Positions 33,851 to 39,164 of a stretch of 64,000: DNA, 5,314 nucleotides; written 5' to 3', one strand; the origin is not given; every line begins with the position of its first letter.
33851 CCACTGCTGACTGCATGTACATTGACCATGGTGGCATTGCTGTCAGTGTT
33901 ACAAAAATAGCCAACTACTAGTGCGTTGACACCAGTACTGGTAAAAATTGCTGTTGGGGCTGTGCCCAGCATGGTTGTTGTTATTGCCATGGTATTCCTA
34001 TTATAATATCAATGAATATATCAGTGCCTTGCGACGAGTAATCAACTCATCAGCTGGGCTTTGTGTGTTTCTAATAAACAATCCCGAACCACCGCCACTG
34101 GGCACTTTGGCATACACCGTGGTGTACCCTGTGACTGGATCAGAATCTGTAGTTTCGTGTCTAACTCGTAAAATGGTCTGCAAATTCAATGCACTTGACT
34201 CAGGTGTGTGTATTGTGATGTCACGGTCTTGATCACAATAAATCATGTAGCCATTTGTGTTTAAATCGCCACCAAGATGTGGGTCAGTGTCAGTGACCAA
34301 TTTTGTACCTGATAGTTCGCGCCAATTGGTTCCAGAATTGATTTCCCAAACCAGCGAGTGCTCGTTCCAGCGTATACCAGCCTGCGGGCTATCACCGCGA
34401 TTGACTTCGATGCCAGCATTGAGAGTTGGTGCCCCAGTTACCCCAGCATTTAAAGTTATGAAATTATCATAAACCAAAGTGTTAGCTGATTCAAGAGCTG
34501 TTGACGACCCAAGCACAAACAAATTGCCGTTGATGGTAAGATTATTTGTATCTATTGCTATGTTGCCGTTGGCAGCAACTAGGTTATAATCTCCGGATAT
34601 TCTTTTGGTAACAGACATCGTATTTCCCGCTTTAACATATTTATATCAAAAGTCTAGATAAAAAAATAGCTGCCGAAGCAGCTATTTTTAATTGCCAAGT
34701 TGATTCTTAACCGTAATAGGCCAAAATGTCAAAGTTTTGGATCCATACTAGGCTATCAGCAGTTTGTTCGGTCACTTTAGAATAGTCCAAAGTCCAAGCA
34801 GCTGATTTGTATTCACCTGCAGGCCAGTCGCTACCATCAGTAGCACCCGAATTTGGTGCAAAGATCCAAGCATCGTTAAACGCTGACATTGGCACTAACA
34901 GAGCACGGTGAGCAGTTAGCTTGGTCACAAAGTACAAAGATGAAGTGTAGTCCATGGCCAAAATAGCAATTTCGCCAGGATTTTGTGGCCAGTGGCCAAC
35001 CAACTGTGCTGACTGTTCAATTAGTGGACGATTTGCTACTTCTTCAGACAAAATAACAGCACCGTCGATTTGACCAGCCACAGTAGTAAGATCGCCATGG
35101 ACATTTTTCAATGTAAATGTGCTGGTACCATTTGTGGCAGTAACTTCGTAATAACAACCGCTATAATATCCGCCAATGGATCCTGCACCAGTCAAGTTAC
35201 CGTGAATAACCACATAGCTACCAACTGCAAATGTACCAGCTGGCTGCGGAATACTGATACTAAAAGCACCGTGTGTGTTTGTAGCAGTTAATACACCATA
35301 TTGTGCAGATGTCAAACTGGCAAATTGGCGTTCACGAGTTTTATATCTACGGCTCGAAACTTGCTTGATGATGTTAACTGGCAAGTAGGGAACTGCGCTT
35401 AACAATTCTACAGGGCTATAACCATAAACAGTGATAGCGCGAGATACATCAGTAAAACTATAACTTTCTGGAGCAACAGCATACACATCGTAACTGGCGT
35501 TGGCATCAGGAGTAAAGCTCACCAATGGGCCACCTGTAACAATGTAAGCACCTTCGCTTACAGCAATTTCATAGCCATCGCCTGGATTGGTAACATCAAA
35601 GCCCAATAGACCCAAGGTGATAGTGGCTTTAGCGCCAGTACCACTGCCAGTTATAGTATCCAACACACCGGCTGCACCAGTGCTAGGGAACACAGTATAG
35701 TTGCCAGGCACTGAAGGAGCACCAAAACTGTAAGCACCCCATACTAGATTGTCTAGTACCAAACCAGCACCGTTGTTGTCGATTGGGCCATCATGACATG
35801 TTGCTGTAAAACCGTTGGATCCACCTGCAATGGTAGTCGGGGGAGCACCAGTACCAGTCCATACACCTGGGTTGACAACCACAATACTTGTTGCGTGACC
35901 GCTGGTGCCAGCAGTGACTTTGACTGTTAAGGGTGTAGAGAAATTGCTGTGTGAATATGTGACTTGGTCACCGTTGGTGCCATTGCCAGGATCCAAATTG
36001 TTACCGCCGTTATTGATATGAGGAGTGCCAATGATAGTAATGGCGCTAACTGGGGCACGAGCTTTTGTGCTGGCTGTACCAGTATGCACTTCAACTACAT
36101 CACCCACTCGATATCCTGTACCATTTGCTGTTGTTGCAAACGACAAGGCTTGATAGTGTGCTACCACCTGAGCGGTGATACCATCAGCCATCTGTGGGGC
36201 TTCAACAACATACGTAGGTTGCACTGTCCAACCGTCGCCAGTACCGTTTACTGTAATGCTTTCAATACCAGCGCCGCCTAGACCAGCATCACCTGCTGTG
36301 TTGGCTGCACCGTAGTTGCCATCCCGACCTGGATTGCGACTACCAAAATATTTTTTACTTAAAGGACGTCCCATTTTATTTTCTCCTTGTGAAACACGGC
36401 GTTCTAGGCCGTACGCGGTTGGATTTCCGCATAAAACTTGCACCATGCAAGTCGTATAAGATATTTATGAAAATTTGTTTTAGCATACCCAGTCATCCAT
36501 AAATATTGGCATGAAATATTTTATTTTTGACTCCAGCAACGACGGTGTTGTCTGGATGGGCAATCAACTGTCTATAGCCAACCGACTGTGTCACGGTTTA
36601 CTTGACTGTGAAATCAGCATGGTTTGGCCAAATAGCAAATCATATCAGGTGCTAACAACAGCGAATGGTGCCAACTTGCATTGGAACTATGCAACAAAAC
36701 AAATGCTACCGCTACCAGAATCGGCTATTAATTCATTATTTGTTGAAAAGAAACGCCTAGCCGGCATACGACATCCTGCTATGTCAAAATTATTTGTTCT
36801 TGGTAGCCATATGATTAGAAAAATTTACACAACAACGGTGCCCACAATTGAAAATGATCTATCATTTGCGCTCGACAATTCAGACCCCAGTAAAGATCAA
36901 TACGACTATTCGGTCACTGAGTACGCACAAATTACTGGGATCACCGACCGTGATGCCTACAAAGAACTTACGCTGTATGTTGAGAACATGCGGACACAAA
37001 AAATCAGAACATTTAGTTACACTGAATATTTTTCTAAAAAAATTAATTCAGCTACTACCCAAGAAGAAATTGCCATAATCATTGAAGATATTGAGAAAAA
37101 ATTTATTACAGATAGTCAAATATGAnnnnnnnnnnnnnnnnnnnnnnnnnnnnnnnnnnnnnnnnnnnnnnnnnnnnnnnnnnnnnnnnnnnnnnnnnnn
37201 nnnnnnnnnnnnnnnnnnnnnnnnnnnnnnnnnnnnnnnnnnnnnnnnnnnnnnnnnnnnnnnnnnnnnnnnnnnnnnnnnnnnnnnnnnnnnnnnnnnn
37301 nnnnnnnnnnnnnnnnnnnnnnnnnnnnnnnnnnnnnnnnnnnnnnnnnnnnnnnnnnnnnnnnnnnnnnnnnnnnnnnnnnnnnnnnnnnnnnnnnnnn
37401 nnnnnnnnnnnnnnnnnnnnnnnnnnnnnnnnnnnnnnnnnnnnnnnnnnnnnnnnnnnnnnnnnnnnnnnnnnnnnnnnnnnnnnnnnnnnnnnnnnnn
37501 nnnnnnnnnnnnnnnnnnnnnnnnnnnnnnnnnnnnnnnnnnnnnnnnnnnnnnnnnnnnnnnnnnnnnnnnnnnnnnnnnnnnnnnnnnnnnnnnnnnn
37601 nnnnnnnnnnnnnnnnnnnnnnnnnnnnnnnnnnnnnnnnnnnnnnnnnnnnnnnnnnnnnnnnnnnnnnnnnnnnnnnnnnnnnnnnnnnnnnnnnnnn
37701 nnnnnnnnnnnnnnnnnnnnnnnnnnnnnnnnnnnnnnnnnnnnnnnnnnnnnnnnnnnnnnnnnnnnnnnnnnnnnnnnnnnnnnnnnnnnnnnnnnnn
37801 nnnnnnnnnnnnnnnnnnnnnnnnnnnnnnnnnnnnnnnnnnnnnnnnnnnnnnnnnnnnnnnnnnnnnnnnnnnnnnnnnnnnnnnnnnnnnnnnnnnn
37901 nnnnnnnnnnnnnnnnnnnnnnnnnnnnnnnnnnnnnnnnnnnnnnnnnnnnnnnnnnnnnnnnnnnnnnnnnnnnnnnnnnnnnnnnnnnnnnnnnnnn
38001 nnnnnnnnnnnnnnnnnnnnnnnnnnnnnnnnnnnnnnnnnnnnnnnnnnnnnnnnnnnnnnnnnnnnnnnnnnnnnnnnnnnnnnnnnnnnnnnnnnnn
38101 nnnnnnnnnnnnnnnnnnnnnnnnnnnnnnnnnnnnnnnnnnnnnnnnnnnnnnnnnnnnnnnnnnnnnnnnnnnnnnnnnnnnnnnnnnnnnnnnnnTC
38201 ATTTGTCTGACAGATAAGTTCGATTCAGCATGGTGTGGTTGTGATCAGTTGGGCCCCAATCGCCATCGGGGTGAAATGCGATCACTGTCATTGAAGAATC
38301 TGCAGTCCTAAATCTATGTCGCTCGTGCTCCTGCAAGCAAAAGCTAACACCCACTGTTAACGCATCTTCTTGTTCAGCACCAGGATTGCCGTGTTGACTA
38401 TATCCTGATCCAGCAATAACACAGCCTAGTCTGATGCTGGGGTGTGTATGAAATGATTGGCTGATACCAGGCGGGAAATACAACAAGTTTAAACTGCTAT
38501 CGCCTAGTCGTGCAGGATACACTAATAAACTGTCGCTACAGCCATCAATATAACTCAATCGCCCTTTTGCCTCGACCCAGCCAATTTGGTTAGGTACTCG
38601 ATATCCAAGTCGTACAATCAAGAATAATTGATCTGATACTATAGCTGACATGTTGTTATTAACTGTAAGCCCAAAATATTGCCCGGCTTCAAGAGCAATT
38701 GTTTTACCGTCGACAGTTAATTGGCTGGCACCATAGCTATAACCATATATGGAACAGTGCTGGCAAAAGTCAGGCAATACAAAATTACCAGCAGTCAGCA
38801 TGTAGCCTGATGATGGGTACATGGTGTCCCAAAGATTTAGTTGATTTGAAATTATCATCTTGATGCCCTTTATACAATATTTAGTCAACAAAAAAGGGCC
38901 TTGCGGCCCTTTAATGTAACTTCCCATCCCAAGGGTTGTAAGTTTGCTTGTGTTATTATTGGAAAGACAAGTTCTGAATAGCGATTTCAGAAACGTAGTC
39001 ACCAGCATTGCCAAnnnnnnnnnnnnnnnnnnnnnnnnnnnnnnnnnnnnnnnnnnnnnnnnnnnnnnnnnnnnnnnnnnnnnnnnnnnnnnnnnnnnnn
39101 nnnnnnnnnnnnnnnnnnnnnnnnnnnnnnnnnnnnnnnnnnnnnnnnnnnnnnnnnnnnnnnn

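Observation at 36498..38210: Late-expressed two-gene operon with a stand-alone asparagine-synthetase-like amide ligase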

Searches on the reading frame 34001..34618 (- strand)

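Call 115: search_protein_families(library=phrogs, proteins=[window:34001-34618:-], max_evalue=0.001)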
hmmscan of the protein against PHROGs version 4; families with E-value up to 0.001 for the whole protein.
window:34001-34618:- (205 aa): 1 family
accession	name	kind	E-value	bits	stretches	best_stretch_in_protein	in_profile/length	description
phrog_6002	-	head and packaging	3.1e-08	32.7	1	14-112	394-492/1183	virion structural protein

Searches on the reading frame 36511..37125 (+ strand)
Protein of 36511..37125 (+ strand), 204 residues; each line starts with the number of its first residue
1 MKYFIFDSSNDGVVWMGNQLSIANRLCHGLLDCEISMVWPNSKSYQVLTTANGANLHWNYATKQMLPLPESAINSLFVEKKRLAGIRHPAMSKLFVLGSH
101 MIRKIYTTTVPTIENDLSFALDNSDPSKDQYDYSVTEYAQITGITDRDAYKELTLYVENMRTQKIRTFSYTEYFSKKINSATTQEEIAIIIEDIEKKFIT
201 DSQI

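Call 3: search_protein_families(library=pfam, proteins=[window:36511-37125:+], max_evalue=1)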
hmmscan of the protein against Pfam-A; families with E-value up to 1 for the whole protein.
window:36511-37125:+ (204 aa): 1 family
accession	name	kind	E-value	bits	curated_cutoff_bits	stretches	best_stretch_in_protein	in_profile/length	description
PF01051.27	Rep3_N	-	0.00094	20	22.4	1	122-197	31-116/141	Initiator Replication protein, WH1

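Call 4: search_protein_families(library=phrogs, proteins=[window:36511-37125:+], max_evalue=0.01)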
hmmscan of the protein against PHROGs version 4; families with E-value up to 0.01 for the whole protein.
window:36511-37125:+ (204 aa): 0 families

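Call 6: search_dna_similar(query=window:36511-37125:+, collection=phages, mode=protein, max_rows=30, max_evalue=0.001)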
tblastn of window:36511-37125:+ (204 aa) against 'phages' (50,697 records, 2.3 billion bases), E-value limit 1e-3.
No match.

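Call 12: find_homologous_proteins(query=window:36511-37125:+, max_evalue=0.001)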
Query window:36511-37125:+ (204 aa): 4 proteins with E <= 0.001 among 60 candidates. Only proteins of 112 to 357 residues were searched: fused or split forms outside these lengths cannot appear, so this answer is no evidence that the protein stands alone or is whole; lengths 'longer' or 'shorter' looks for them.
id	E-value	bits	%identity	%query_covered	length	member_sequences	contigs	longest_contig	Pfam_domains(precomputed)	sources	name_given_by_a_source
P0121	4.2e-131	452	100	100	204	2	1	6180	-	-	-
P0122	4.0e-71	257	58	100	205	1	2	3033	PF01051.28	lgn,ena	-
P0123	3.2e-66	241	54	100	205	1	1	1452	-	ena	-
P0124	2.3e-63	231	52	100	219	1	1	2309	-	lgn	-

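Call 35: search_protein_families(library=ncbifam, proteins=[window:36511-37125:+], max_evalue=0.1)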
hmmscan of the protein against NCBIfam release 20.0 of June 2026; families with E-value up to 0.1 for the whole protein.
window:36511-37125:+ (204 aa): 0 families

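Call 42: search_solved_structures(query=A4, max_evalue=10)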
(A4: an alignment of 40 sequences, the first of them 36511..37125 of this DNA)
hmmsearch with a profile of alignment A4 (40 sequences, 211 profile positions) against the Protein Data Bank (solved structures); distinct sequences matched with E-value up to 10: 11.
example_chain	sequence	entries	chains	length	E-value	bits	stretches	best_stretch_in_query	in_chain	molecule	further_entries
1fxk_B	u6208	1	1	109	0.0069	19.1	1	43-120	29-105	PREFOLDIN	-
1fxk_A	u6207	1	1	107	0.012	18.3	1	43-118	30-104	PREFOLDIN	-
6j9r_A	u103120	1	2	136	0.024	17.3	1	48-108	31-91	Brain tumor protein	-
2fs1_A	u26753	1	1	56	0.11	15.2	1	172-204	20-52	PSD-1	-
9bb6_A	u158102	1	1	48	0.16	14.7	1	179-203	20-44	Peptostreptococcal albumin-binding protein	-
9bb1_A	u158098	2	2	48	0.2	14.4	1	180-203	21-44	Peptostreptococcal albumin-binding protein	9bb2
1gab_A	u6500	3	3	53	0.28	13.9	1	180-203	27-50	PROTEIN PAB | Peptostreptococcal albumin-binding protein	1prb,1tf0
2vdb_B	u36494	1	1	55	0.29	13.8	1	181-203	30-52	PEPTOSTREPTOCOCCAL ALBUMIN-BINDING PROTEIN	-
2j5y_A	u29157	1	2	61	0.38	13.4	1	180-203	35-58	PEPTOSTREPTOCOCCAL ALBUMIN-BINDING PROTEIN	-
1gjs_A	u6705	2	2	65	0.38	13.4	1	176-203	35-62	IMMUNOGLOBULIN G BINDING PROTEIN G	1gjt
2n35_A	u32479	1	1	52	0.74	12.5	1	177-203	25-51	Albumin binding protein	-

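Call 46: predict_structure(alignment_id=A4)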
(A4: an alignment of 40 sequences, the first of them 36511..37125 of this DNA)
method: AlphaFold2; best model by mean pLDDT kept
length: 204 residues; sequences in the alignment: 40
mean_pLDDT: 95.9   pTM: 0.86
mean pLDDT of the five models: 95.9, 95.6, 95.5, 95.0, 94.7
residues with pLDDT >= 90: 187; 70-90: 16; 50-70: 1; < 50: 0
segments of 3 or more residues with pLDDT < 50: none
pLDDT, mean of each block of 10 residues (from residue 1): 97 97 98 97 96 94 97 98 98 96 88 94 98 98 98 96 94 98 98 94 75
secondary structure, 60 per line:
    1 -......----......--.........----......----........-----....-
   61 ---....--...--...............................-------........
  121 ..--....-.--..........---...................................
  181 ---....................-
elements in order: E2-7 E12-17 H20-28 E33-38 H43-50 E56-59 E64-67 H75-105 H113-122 H133-142 H146-180 H184-203

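Call 56: search_protein_families(library=pfam, alignment_id=A4, max_evalue=1)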
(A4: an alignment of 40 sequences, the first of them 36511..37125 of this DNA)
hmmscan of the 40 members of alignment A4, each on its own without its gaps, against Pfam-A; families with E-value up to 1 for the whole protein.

A. member 1, window:36511-37125:+ (204 aa): 1 family
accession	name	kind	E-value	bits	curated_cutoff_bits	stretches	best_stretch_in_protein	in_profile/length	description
PF01051.27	Rep3_N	-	0.00094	20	22.4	1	122-197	31-116/141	Initiator Replication protein, WH1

B. families by the number of members that match (of 40 scanned): 23 families
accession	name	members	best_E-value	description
PF01051.27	Rep3_N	7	5e-06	Initiator Replication protein, WH1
PF12668.12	DUF3791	2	0.025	Protein of unknown function (DUF3791)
PF14863.12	Alkyl_sulf_dimr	1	0.0032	Alkyl sulfatase dimerisation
PF23576.2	SEN1_barrel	1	0.018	Helicase SEN1 beta-barrel domain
PF03461.20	TRCF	1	0.028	TRCF domain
PF06569.16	DUF1128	1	0.028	Protein of unknown function (DUF1128)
PF00773.25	RNB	1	0.031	RNB domain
PF07494.17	Reg_prop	1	0.033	Two component regulator propeller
PF14384.12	BrnA_antitoxin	1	0.038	BrnA antitoxin of type II toxin-antitoxin system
PF12452.13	DUF3685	1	0.04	Protein of unknown function (DUF3685)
PF08339.15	RTX_C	1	0.058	RTX C-terminal domain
PF16419.11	CNOT1_HEAT_N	1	0.059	CCR4-NOT transcription complex subunit 1 HEAT repeat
PF17573.8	GA-like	1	0.069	GA-like domain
PF01280.26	Ribosomal_L19e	1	0.069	Ribosomal protein L19e, N-terminal domain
PF15435.11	UNC119_bdg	1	0.095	UNC119-binding protein C5orf30 homologue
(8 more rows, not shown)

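Call 69: search_protein_families(library=padloc, proteins=[window:36511-37125:+], max_evalue=0.1)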
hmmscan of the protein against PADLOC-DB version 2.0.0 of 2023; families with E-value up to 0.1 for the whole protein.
window:36511-37125:+ (204 aa): 0 families

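Call 88: fold_search(model_id=the predicted structure, library=viral)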
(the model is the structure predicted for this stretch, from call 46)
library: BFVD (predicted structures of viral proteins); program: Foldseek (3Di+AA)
matches with E <= 10: 500; with E <= 0.001: 4
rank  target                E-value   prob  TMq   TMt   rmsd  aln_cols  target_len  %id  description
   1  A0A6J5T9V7            2.5e-15  1.00  0.82  0.80   3.2       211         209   27  Uncharacterized protein [uncultured Caudovirales phage]
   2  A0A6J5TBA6            1.2e-07  1.00  0.72  0.72   4.3       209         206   13  Uncharacterized protein [uncultured Caudovirales phage]
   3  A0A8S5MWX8            1.1e-04  1.00  0.48  0.52  12.6       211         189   13  Uncharacterized protein [Myoviridae sp. ct3wi9]
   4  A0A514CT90            8.8e-04  1.00  0.40  0.45  12.7       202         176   10  Uncharacterized protein [Achromobacter phage Motura]
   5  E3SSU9                1.1e-03  1.00  0.40  0.34  14.7       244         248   10  Uncharacterized protein [Prochlorococcus phage P-HM2]
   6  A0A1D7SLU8            1.3e-03  1.00  0.47  0.33  13.0       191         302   11  Uncharacterized protein [Cyanophage S-RIM14]
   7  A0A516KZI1            1.4e-03  1.00  0.43  0.49   9.3       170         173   14  (no name in the UniProt tables at hand)
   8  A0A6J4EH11            1.5e-03  1.00  0.52  0.50  12.1       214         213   11  (no name in the UniProt tables at hand)
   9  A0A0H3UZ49            2.7e-03  0.99  0.34  0.27  18.9       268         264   13  (no name in the UniProt tables at hand)
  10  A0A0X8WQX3            3.4e-03  1.00  0.45  0.41  17.5       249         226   10  (no name in the UniProt tables at hand)
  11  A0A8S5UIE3            5.1e-03  1.00  0.47  0.48  12.5       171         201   10  Uncharacterized protein [Myoviridae sp. ctu2j3]
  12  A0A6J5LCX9            9.0e-03  0.96  0.34  0.37  15.0       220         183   16  DUF4376 domain-containing protein [uncultured Caudovirales phage]
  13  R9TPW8                1.2e-02  1.00  0.47  0.48  13.9       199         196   11  (no name in the UniProt tables at hand)
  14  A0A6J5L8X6            1.8e-02  0.91  0.34  0.35  16.6       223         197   10  DUF4376 domain-containing protein [uncultured Caudovirales phage]
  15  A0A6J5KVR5            2.1e-02  1.00  0.43  0.64  10.0       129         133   13  DUF4376 domain-containing protein [uncultured Caudovirales phage]
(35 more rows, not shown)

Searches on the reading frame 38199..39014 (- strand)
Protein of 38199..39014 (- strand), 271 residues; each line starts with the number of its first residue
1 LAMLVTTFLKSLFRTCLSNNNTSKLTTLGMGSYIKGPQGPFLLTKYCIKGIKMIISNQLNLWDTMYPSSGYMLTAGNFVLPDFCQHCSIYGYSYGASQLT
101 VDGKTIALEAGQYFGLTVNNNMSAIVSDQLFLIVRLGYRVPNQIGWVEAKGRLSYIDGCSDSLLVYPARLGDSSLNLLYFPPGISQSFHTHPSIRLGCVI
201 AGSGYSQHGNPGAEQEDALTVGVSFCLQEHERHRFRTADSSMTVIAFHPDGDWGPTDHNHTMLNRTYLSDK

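Call 3: search_protein_families(library=pfam, proteins=[window:38199-39014:-], max_evalue=1)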
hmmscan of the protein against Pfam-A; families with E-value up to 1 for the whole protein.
window:38199-39014:- (271 aa): 2 families
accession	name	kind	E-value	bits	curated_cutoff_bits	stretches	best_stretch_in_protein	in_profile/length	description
PF07883.17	Cupin_2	-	4.5e-06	26.7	27.2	1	179-241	4-62/70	Cupin domain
PF02311.25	AraC_binding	-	0.17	12.1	21.1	1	187-249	17-78/135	AraC-like ligand binding domain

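Call 4: search_protein_families(library=phrogs, proteins=[window:38199-39014:-], max_evalue=0.01)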
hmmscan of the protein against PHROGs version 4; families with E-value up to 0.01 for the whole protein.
window:38199-39014:- (271 aa): 0 families

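Call 50: search_protein_families(library=pfam, proteins=[window:38199-38858:-], max_evalue=0.01)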
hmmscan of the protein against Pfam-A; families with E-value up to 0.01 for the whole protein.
window:38199-38858:- (219 aa): 1 family
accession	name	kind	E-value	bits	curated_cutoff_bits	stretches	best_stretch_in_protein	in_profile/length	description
PF07883.17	Cupin_2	-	2.2e-06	27.7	27.2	1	127-189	4-62/70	Cupin domain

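Call 63: search_solved_structures(query=A5, max_evalue=1, show_alignments=2)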
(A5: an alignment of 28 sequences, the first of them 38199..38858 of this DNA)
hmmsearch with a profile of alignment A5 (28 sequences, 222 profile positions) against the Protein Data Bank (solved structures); distinct sequences matched with E-value up to 1: 28.
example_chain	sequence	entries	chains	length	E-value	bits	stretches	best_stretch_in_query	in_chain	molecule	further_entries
4qgl_A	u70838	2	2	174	0.0002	24.8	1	138-201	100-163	Acireductone dioxygenase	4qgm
3kgz_A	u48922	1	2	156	0.0046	20.3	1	141-190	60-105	Cupin 2 conserved barrel domain protein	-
4e2g_A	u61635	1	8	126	0.023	18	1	127-197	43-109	Cupin 2 conserved barrel domain protein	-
3h7j_A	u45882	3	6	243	0.026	17.9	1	122-186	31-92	Bacilysin biosynthesis protein bacB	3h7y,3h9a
2f4p_A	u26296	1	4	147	0.057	16.8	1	134-203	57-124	hypothetical protein TM1010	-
5i8s_A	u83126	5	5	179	0.057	16.8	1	140-192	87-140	1,2-dihydroxy-3-keto-5-methylthiopentene dioxygenase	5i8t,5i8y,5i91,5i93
1vr3_A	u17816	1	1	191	0.057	16.8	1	140-192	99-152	Acireductone dioxygenase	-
4uxa_A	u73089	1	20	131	0.086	16.2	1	132-201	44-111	CUPIN 2 CONSERVED BARREL DOMAIN PROTEIN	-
9bwf_A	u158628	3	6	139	0.13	15.6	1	140-199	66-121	Cellulose oxidative enzyme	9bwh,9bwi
5u9e_A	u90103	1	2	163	0.13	15.6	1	140-190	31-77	HTH-type transcriptional activator RhaR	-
9ug7_A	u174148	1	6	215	0.14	15.5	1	129-188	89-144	Cupin type-2 domain-containing protein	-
7jxg_A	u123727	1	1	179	0.14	15.5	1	140-193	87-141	1,2-dihydroxy-3-keto-5-methylthiopentene dioxygenase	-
5u93_A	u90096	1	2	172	0.15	15.4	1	140-190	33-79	HTH-type transcriptional activator RhaR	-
4qgn_A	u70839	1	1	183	0.15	15.4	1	140-193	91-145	1,2-dihydroxy-3-keto-5-methylthiopentene dioxygenase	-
5onn_A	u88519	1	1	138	0.23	14.8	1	148-200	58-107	L-ectoine synthase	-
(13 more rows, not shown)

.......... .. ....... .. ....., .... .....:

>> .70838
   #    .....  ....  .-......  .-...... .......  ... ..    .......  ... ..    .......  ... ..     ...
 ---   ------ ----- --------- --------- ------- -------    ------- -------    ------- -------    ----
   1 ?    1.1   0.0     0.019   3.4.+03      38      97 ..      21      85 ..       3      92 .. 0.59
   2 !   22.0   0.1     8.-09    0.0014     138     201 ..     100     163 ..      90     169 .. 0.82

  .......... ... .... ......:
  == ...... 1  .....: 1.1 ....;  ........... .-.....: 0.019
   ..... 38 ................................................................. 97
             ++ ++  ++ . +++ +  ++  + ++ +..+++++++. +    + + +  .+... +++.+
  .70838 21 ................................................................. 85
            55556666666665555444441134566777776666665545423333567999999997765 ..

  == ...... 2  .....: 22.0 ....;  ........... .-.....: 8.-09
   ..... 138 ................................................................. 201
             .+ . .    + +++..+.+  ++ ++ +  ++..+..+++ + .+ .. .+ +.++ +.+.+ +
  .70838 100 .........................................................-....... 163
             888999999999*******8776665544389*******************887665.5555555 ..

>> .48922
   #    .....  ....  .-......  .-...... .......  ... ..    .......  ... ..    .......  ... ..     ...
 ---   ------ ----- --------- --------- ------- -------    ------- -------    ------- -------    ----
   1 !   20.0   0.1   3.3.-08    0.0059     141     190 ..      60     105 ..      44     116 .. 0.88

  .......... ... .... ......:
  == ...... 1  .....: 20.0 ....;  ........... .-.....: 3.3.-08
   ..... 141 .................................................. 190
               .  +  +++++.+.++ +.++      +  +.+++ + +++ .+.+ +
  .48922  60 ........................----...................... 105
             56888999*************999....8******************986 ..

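Call 69: search_protein_families(library=padloc, proteins=[window:38199-38858:-], max_evalue=0.1)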
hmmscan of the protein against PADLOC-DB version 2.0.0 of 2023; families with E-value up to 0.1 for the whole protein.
window:38199-38858:- (219 aa): 0 families
